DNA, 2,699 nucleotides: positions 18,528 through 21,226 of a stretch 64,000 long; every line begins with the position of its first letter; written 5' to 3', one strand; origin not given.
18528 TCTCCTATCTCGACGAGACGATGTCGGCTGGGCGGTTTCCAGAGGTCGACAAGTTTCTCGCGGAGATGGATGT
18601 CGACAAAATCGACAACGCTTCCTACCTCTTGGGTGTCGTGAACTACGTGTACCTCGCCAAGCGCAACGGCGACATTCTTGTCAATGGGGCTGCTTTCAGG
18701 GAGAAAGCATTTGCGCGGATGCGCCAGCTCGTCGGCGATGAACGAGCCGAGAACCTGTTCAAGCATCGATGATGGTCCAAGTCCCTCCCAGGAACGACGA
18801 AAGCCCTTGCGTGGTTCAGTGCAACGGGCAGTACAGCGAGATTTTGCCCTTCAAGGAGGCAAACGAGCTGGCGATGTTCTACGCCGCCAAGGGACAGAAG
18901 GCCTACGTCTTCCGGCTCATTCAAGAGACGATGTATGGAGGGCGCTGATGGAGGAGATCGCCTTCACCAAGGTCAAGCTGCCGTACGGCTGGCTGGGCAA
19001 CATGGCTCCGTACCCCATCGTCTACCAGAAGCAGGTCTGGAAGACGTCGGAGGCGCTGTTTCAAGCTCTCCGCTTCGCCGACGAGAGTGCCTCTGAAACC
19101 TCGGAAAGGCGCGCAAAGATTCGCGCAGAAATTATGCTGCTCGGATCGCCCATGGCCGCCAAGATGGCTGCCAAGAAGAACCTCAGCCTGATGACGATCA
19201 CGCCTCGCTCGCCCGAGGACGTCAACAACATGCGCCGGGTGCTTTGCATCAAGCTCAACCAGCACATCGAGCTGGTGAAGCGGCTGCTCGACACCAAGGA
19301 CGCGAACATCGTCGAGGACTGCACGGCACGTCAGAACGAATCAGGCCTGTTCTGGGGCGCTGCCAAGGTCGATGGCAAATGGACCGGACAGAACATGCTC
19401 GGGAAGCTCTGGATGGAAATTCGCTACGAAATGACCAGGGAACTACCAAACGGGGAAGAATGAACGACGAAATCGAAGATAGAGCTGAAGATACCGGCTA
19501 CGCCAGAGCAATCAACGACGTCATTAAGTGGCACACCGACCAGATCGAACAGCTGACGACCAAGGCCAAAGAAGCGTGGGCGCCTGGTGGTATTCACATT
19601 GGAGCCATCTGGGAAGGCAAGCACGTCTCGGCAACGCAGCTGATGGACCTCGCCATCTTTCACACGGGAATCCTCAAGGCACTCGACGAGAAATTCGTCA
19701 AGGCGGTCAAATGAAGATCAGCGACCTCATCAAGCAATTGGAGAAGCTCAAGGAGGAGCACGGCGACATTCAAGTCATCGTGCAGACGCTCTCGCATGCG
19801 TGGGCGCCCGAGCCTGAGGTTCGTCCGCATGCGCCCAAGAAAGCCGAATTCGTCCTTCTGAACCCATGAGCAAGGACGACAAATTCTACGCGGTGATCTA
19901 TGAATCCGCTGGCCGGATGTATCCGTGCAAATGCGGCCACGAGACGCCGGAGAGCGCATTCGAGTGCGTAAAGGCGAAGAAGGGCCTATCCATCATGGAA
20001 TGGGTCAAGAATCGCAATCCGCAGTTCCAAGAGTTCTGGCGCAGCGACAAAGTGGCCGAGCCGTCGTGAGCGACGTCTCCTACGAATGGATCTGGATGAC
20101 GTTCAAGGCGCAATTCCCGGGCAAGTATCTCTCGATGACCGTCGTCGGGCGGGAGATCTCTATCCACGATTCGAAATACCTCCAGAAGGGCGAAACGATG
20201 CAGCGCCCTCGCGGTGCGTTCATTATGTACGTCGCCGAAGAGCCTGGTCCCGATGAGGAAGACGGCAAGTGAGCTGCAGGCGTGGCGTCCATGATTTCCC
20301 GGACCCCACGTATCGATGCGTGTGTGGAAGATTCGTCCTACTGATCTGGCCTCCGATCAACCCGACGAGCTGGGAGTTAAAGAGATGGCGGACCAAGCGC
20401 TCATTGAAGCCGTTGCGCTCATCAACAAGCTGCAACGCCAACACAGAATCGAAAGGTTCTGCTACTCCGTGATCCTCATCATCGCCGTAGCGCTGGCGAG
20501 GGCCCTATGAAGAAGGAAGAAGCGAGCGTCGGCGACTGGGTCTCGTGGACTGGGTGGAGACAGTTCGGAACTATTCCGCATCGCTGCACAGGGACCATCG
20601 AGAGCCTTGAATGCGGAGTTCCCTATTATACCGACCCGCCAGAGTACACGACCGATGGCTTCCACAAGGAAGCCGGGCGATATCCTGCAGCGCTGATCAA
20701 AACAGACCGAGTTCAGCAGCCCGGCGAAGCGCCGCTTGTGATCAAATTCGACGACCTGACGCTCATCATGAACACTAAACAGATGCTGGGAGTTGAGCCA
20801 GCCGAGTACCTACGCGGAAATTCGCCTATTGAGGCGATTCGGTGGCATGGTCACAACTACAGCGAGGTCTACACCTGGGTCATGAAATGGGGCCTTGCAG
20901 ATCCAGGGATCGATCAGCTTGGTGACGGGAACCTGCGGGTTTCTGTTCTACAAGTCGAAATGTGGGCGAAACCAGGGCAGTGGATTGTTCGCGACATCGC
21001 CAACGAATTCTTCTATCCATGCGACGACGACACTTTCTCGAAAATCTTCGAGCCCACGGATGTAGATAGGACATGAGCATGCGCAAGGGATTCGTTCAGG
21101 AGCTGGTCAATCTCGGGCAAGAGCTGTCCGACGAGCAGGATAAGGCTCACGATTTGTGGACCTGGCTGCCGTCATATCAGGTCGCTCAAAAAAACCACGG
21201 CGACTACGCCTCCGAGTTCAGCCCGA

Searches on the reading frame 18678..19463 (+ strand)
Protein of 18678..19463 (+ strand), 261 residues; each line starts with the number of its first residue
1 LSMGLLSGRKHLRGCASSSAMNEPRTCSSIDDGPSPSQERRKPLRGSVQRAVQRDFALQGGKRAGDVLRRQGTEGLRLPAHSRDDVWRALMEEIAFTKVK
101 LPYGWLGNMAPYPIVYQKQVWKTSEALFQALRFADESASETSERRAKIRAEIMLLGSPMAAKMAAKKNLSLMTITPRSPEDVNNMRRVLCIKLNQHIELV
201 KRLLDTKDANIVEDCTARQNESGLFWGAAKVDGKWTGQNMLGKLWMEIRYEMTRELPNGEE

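Call 3: search_protein_families(library=pfam, proteins=[window:18678-19463:+], max_evalue=0.1)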
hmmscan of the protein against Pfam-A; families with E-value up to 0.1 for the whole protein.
window:18678-19463:+ (261 aa): 1 family
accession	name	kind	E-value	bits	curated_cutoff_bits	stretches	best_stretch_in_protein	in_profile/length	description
PF08719.17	NADAR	-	1.1e-15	58.7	35.1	1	96-252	2-162/163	NADAR domain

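Call 4: search_protein_families(library=phrogs, proteins=[window:18678-19463:+], max_evalue=0.01)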
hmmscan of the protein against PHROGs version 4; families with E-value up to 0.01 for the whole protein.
window:18678-19463:+ (261 aa): 1 family
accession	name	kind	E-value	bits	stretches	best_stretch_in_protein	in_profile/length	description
phrog_1017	-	unknown function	4.2e-21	76.6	1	94-255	9-155/170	-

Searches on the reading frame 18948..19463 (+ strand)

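Call 49: search_protein_families(library=ncbifam, proteins=[window:18948-19463:+], max_evalue=0.01)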
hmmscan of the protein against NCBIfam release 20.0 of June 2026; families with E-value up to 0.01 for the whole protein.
window:18948-19463:+ (171 aa): 2 families
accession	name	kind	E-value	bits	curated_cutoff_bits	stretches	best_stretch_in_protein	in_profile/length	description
NF053876.1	DS32_2_antiphage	equivalog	4.3e-25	87.9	240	1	2-164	7-157/181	NADAR family anti-phage protein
TIGR02464.1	ribofla_fusion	equivalog_domain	4.7e-12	46.4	73.7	1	5-162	2-152/153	riboflavin biosynthesis intermediates N-glycosidase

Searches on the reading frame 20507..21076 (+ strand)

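Call 3: search_protein_families(library=pfam, proteins=[window:20507-21076:+], max_evalue=0.1)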
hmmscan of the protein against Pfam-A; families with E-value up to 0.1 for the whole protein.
window:20507-21076:+ (189 aa): 0 families

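Call 4: search_protein_families(library=phrogs, proteins=[window:20507-21076:+], max_evalue=0.01)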
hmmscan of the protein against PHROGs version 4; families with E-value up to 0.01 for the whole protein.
window:20507-21076:+ (189 aa): 3 families
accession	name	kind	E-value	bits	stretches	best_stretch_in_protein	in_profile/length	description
phrog_419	-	unknown function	1.5e-14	55.2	1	97-187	40-126/300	-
phrog_1810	-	unknown function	4.4e-11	44.1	1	98-185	7-93/166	-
phrog_33170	-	unknown function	0.00014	23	1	123-181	62-118/124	-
